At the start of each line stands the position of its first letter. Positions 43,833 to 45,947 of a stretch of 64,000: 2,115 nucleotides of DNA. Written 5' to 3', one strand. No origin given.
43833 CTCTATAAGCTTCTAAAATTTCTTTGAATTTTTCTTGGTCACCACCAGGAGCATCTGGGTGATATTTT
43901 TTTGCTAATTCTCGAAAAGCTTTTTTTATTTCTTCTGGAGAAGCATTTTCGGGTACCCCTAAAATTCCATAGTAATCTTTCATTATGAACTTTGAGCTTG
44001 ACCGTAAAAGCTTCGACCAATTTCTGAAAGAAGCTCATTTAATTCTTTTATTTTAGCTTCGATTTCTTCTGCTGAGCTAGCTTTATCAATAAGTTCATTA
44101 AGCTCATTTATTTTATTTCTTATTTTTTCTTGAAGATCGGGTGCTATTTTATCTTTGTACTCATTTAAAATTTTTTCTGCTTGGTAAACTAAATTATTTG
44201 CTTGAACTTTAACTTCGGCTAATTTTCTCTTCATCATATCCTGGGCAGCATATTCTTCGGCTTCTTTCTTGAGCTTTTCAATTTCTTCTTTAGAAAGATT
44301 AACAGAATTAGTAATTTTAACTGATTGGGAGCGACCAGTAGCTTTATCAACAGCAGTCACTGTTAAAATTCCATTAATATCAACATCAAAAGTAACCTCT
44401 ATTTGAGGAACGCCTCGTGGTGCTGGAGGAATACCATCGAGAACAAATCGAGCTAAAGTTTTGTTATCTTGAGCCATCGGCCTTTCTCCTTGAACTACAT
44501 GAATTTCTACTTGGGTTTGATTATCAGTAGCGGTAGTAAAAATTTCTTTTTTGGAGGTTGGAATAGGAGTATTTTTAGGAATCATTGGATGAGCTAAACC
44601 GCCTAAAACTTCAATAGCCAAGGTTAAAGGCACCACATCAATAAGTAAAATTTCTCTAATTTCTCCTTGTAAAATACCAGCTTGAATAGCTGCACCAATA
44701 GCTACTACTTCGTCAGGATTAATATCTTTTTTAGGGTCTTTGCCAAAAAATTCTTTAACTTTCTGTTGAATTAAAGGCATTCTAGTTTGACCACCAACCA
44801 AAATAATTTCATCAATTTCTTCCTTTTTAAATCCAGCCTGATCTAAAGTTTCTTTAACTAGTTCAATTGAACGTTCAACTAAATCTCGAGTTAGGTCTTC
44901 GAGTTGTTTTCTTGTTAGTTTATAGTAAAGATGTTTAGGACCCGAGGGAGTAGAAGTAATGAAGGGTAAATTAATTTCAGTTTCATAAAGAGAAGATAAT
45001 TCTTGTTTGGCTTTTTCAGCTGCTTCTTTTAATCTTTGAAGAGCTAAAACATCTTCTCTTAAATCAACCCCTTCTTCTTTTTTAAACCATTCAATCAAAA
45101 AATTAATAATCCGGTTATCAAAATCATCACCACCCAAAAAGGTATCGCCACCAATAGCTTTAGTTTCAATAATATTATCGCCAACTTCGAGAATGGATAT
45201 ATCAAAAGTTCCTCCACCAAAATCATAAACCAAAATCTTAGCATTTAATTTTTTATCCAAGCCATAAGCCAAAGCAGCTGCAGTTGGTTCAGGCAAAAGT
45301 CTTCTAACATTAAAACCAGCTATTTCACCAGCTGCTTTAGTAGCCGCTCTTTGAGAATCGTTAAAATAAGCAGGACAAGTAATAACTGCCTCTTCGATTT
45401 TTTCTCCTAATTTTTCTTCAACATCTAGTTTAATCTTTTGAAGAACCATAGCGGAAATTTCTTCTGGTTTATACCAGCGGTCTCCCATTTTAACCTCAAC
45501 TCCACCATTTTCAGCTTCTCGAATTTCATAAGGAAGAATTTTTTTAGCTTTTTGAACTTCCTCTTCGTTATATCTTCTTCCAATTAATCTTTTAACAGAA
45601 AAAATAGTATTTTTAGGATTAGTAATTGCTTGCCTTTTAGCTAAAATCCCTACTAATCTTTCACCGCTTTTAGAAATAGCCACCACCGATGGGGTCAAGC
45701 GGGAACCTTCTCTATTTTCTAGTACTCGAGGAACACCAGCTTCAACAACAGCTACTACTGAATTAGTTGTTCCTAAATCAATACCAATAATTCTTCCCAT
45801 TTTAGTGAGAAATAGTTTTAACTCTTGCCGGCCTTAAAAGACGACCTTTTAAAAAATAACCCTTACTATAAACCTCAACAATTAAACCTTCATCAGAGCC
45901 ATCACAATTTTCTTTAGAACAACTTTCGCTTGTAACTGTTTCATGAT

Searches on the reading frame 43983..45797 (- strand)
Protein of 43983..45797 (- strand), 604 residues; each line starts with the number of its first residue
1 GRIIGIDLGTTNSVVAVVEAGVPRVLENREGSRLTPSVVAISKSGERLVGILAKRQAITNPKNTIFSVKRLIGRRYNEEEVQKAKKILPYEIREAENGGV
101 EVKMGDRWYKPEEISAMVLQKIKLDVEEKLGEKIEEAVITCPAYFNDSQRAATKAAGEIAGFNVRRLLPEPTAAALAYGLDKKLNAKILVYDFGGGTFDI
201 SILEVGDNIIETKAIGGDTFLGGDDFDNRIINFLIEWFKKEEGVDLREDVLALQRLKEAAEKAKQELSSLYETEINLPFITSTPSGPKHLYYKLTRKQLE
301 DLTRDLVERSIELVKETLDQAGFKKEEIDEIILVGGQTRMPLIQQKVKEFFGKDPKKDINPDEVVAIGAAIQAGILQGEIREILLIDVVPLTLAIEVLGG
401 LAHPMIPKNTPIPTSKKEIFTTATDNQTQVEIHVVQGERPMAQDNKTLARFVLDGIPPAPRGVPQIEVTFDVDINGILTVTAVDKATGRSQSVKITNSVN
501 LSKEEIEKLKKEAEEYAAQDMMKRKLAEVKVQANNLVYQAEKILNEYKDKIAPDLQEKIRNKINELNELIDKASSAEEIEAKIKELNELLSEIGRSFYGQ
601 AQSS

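Call 37: search_protein_families(library=pfam, proteins=[window:43983-45797:-], max_evalue=0.00001)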
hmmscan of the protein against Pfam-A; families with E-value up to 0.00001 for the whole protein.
window:43983-45797:- (604 aa): 2 families
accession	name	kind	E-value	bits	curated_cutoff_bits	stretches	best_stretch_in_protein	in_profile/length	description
PF00012.26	HSP70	-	7.5e-239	794.3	20.6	1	3-598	1-598/599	Hsp70 protein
PF06723.19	MreB_Mbl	-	2.5e-15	56.6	27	1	117-371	76-317/327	MreB/Mbl protein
